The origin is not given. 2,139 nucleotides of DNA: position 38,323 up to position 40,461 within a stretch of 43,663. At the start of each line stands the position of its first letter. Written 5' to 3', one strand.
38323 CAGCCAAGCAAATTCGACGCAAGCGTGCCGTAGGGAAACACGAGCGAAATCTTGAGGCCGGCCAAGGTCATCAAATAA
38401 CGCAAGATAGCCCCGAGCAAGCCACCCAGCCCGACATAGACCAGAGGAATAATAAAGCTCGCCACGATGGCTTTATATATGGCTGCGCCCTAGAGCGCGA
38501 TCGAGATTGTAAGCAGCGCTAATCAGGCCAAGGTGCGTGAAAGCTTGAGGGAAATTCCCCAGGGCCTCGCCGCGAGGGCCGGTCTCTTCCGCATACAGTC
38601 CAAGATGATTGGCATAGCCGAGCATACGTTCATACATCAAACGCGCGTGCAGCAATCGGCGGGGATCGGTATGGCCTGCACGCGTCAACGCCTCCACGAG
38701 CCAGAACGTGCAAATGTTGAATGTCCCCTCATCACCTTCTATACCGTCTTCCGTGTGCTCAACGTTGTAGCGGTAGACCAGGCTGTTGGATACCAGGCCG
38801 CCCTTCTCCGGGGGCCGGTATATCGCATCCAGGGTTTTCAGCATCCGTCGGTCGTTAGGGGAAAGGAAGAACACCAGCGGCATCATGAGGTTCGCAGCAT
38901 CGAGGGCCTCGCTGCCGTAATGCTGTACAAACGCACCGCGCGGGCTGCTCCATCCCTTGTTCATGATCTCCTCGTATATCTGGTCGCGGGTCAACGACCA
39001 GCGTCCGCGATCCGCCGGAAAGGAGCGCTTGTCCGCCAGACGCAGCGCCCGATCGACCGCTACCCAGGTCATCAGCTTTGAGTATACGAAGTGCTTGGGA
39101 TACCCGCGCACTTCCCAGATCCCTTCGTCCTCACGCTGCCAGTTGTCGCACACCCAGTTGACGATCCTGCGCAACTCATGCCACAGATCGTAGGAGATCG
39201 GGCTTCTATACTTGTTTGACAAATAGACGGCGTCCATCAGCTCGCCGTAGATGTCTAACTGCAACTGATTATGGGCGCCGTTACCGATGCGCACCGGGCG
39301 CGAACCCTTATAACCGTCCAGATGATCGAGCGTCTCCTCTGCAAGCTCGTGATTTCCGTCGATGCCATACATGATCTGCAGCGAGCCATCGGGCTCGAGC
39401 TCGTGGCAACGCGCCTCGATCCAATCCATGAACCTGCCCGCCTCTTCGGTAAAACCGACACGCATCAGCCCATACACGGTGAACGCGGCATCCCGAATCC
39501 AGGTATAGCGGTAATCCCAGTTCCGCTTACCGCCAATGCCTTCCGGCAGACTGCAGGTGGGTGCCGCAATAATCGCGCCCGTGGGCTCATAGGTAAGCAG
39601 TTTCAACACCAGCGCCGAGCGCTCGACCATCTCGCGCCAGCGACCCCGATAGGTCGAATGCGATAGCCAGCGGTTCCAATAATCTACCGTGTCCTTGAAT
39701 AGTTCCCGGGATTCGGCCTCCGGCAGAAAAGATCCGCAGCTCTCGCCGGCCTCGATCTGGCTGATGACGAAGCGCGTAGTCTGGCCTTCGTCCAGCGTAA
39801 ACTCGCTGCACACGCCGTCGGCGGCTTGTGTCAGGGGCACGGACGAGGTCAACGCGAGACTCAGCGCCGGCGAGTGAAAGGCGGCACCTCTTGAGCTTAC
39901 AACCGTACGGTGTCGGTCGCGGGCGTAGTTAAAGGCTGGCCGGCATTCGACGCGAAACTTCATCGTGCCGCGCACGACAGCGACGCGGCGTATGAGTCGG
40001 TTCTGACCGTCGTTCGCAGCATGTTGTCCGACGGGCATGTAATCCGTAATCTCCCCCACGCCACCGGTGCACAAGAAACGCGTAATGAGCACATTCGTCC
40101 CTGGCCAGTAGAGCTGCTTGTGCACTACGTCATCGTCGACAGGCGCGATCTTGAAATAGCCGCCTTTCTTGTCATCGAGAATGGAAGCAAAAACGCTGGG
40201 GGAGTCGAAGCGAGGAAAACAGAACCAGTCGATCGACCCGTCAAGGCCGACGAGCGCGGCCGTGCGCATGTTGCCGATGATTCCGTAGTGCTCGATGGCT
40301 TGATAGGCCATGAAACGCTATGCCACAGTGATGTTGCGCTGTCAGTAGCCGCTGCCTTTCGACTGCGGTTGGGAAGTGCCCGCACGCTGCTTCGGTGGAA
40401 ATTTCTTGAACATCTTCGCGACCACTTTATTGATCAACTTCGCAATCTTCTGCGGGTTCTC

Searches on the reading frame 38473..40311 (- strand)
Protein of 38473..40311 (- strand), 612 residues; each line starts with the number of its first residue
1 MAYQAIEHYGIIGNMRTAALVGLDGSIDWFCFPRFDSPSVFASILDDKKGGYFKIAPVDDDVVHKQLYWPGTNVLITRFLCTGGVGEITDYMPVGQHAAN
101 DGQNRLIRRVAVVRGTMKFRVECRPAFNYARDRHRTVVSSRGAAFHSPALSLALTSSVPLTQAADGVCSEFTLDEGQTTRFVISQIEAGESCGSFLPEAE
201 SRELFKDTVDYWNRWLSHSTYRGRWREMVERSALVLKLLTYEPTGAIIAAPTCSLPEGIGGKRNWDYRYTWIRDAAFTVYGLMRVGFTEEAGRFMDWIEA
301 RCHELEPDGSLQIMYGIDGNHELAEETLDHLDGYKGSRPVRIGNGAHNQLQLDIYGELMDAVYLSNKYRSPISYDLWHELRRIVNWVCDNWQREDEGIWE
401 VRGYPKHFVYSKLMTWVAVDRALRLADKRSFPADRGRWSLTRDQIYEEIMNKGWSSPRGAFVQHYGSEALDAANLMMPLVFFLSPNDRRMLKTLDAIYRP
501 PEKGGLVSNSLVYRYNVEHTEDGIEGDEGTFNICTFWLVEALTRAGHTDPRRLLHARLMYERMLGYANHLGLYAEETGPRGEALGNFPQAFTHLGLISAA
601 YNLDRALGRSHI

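Call 77: search_protein_families(library=pfam, proteins=[window:38473-40311:-], max_evalue=0.0001)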
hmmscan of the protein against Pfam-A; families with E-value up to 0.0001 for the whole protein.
window:38473-40311:- (612 aa): 2 families
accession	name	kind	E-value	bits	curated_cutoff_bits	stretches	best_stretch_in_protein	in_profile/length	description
PF00723.27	Glyco_hydro_15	-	1.3e-75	255.4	22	1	226-601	4-427/427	Glycosyl hydrolases family 15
PF19291.4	TREH_N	-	4.9e-19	68.9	23.1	1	5-153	14-152/211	Trehalase-like, N-terminal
